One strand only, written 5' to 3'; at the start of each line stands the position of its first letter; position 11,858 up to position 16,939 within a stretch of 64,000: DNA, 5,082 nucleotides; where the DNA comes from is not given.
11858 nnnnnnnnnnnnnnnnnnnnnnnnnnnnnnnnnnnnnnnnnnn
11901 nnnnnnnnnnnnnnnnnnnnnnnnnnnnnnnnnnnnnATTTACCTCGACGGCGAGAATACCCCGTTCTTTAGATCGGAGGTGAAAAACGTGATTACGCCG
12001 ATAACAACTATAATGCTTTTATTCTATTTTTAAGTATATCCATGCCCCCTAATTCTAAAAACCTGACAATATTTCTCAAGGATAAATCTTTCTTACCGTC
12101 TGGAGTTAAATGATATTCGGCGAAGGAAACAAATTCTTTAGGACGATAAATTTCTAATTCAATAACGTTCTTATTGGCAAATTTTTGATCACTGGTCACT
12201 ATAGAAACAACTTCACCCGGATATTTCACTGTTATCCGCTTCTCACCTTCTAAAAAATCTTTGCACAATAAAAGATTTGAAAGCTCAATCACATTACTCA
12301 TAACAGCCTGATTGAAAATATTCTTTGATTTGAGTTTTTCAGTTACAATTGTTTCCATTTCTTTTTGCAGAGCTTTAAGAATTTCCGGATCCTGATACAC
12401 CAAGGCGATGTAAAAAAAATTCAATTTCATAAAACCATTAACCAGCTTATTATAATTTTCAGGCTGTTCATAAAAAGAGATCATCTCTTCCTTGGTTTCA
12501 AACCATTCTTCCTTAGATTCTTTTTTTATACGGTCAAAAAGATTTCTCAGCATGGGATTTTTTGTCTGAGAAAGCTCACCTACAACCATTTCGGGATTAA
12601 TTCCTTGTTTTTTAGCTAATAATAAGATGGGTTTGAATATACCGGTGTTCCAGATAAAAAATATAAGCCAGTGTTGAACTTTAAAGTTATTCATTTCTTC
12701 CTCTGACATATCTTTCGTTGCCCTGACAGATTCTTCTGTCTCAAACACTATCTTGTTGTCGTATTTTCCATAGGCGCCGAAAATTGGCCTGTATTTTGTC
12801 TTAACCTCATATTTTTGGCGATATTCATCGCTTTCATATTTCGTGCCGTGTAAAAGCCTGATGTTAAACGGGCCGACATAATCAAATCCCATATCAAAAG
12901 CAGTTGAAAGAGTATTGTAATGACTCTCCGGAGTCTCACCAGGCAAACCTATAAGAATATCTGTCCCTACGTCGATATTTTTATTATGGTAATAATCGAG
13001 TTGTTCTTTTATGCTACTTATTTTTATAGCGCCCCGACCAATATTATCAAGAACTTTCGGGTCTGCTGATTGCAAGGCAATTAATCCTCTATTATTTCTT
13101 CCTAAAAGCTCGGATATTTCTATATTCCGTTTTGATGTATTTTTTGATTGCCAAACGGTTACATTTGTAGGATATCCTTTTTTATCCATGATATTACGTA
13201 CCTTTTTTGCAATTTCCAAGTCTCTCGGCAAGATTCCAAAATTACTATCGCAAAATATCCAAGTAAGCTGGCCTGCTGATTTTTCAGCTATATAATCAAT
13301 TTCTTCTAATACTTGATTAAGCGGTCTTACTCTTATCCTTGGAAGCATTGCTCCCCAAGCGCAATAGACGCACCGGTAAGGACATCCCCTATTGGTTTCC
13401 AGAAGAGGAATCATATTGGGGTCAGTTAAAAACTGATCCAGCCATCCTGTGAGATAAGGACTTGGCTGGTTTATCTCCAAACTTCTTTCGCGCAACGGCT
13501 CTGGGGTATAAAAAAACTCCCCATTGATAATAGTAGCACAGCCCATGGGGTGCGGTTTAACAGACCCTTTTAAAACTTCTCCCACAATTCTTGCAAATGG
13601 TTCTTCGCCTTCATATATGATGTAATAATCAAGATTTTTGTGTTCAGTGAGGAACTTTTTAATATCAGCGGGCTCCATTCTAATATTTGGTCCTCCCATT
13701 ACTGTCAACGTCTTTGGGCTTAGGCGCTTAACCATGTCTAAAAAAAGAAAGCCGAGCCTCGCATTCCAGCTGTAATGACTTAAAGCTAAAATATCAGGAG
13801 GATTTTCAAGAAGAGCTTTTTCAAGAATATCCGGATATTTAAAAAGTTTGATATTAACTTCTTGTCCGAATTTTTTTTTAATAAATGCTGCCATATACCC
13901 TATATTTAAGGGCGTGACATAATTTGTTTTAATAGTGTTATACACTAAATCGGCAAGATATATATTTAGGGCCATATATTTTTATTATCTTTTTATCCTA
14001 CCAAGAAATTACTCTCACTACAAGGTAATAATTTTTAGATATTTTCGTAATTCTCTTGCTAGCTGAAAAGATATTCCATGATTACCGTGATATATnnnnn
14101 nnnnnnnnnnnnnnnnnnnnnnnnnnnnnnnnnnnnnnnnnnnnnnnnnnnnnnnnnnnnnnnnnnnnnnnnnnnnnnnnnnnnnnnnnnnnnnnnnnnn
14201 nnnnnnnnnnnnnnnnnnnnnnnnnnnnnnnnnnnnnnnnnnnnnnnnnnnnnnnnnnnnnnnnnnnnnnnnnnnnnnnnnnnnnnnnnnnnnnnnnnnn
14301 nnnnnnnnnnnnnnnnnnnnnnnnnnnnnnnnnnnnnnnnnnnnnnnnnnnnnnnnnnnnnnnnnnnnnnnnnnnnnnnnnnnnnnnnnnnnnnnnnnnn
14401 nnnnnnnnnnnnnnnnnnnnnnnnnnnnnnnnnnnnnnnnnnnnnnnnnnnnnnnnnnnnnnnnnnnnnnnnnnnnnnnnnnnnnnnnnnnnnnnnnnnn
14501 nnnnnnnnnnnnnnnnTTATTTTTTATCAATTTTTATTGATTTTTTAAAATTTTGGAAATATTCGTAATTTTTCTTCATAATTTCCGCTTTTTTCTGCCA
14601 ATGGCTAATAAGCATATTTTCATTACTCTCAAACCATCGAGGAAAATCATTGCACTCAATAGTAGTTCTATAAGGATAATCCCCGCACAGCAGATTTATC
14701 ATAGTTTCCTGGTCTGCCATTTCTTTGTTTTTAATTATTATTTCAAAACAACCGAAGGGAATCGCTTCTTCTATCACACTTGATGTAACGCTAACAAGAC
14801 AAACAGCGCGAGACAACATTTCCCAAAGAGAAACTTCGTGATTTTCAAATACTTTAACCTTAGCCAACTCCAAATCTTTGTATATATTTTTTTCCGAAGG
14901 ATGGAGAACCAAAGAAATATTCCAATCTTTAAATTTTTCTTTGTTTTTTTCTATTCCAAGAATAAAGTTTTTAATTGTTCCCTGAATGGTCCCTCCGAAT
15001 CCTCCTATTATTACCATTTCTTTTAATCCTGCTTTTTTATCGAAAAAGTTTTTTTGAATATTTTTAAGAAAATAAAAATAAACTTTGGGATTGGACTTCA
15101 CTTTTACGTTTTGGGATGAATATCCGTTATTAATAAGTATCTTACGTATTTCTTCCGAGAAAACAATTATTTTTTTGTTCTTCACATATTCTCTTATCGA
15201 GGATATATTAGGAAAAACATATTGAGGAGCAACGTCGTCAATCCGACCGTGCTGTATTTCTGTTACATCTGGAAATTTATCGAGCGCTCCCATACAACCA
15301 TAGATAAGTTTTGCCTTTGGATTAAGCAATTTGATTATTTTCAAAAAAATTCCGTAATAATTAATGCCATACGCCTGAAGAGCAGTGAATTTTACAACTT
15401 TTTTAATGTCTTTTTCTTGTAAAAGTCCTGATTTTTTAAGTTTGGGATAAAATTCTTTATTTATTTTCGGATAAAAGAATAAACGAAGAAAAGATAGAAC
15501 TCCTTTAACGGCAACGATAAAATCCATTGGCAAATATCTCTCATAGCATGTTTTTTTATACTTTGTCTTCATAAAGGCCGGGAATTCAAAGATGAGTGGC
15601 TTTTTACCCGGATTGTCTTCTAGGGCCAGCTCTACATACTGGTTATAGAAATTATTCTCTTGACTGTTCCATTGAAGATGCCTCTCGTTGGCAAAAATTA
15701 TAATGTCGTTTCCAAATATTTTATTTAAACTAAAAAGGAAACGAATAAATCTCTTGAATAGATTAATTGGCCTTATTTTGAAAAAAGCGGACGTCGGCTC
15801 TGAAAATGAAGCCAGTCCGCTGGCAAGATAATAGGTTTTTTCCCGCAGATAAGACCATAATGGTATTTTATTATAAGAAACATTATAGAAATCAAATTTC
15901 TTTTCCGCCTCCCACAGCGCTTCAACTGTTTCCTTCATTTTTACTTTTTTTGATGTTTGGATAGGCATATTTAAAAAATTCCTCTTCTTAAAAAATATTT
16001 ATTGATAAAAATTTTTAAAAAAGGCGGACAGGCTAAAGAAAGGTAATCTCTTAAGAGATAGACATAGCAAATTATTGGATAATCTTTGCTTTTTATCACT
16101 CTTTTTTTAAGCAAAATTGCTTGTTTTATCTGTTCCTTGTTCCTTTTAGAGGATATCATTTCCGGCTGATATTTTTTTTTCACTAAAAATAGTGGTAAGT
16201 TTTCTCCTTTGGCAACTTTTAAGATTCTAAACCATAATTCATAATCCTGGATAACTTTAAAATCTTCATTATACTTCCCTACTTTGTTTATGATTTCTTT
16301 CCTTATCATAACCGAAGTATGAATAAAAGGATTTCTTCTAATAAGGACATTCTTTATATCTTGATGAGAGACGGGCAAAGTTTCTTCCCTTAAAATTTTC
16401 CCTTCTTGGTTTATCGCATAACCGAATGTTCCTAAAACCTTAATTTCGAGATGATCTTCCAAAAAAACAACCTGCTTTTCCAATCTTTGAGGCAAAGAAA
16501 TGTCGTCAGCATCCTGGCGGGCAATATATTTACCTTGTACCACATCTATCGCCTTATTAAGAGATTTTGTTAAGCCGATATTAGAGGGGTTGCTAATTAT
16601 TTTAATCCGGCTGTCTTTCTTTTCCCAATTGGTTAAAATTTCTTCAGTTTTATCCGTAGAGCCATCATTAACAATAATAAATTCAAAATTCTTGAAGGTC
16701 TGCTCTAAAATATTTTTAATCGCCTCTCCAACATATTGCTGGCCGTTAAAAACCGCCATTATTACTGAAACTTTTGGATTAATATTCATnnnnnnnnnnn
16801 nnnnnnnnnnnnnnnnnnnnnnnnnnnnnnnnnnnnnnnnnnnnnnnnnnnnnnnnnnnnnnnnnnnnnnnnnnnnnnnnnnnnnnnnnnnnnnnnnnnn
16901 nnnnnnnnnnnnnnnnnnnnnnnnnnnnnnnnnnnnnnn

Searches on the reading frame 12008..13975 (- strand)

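Call 8: search_protein_families(library=pfam, proteins=[window:12008-13975:-], max_evalue=0.00001)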
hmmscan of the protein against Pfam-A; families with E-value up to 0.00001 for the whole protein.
window:12008-13975:- (655 aa): 2 families
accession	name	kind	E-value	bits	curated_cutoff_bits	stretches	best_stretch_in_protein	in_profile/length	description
PF04055.27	Radical_SAM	-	1.1e-15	58.7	29.5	1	194-356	3-163/166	Radical SAM superfamily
PF02310.24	B12-binding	-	5.2e-07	30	32.1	1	19-130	11-120/121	B12 binding domain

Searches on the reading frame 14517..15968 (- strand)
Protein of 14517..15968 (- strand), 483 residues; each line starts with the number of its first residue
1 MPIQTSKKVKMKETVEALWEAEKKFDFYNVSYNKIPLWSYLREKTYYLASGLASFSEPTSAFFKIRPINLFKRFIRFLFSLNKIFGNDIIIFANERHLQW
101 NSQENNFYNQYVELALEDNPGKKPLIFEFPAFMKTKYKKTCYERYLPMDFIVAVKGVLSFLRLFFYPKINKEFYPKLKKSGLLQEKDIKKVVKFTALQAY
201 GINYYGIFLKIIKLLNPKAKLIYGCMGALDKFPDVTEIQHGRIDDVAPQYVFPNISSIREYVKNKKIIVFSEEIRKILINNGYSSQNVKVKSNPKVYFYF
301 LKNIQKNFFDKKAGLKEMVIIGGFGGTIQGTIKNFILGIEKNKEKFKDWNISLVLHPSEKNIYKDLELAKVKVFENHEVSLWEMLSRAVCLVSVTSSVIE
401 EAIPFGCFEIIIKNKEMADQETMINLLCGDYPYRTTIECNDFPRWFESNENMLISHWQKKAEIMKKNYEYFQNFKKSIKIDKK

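Call 7: search_protein_families(library=pfam, proteins=[window:14517-15968:-], max_evalue=0.00001)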
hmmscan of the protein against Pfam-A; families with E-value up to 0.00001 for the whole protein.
window:14517-15968:- (483 aa): 0 families

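Call 34: search_protein_families(library=pfam, proteins=[window:14517-15968:-], max_evalue=0.1)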
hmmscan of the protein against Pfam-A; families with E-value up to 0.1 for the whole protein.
window:14517-15968:- (483 aa): 1 family
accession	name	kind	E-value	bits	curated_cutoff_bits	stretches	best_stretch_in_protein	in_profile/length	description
PF00292.24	PAX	-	0.078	13.4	22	0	222-287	46-112/125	'Paired box' domain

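Call 52: search_protein_families(library=ncbifam, proteins=[window:14517-15968:-], max_evalue=0.000001)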
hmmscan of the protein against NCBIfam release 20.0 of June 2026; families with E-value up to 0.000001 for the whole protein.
window:14517-15968:- (483 aa): 0 families

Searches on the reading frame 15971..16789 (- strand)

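Call 7: search_protein_families(library=pfam, proteins=[window:15971-16789:-], max_evalue=0.00001)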
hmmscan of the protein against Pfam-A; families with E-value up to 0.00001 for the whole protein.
window:15971-16789:- (272 aa): 3 families
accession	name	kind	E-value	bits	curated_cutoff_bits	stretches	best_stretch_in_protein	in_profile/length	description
PF00535.33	Glycos_transf_2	-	6.9e-34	117.6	23.3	1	8-169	1-166/168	Glycosyl transferase family 2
PF10111.15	Glyco_tranf_2_2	-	2e-14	54.2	27.3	1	9-194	2-204/276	Glycosyltransferase like family 2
PF13641.12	Glyco_tranf_2_3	-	2.3e-09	38.1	27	1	5-189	1-194/230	Glycosyltransferase like family 2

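Call 52: search_protein_families(library=ncbifam, proteins=[window:15971-16789:-], max_evalue=0.000001)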
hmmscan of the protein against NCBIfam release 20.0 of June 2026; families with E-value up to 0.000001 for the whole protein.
window:15971-16789:- (272 aa): 16 families
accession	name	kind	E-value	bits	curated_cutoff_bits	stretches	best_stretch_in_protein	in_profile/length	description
NF053739.1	GlytfEpsEBac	equivalog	3.4e-50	170.5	450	1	5-265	1-258/265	glycosyltransferase EpsE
NF047683.1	TeichurnBiosyTuaG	equivalog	4.9e-31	108.3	400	1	2-218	3-216/252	teichuronic acid biosynthesis protein TuaG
NF007482.0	PRK10073.1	equivalog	4.6e-23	81.7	423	1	1-116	2-117/334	glycosyltransferase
TIGR03937.1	PgaC_IcaA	equivalog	5.6e-20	71.7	422.3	1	4-97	44-137/407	poly-beta-1,6-N-acetyl-D-glucosamine synthase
NF007453.0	PRK10018.1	equivalog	2.6e-18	66.7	382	1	3-196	4-195/280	colanic acid biosynthesis glycosyltransferase WcaA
TIGR04017.1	WcaA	equivalog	9.9e-18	64.7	495.75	1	4-196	4-194/279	colanic acid biosynthesis glycosyltransferase WcaA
NF050050.1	ProtGlycPglI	equivalog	5.6e-17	62.1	500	1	5-108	2-106/306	GalNAc(5)-diNAcBac-PP-undecaprenol beta-1,3-glucosyltransferase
NF041875.1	EPS_EpsD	equivalog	3.3e-15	56.3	370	1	7-192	1-192/325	exopolysaccharide biosynthesis glycosyltransferase EpsD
NF041394.1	GtaseAglG_Halo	equivalog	4.9e-14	52.3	440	1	6-176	2-177/304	glucosyl-dolichyl phosphate glucuronosyltransferase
TIGR03111.1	glyc2_xrt_Gpos1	hypoth_equivalog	3.2e-11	42.7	363.95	1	4-119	48-165/439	TIGR03111 family XrtG-associated glycosyltransferase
TIGR04283.1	glyco_like_mftF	equivalog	1.4e-09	37.9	182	1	7-194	1-174/221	TIGR04283 family arsenosugar biosynthesis glycosyltransferase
TIGR04440.1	glyco_TIGR04440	domain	4.9e-09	36.2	70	1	8-130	3-127/215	TIGR00180 family glycosyltransferase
NF047588.1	GlcsyltransPgfSStrep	equivalog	7e-09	35.3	500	1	6-105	2-105/308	glycosyltransferase PgfS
NF038302.1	EPS_HpsE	equivalog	3.3e-08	32.9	300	1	7-125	3-123/307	hormogonium polysaccharide biosynthesis glycosyltransferase HpsE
NF007986.1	PRK10714.1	equivalog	6.6e-08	31.9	529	1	6-121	7-124/316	undecaprenyl-phosphate 4-deoxy-4-formamido-L-arabinose transferase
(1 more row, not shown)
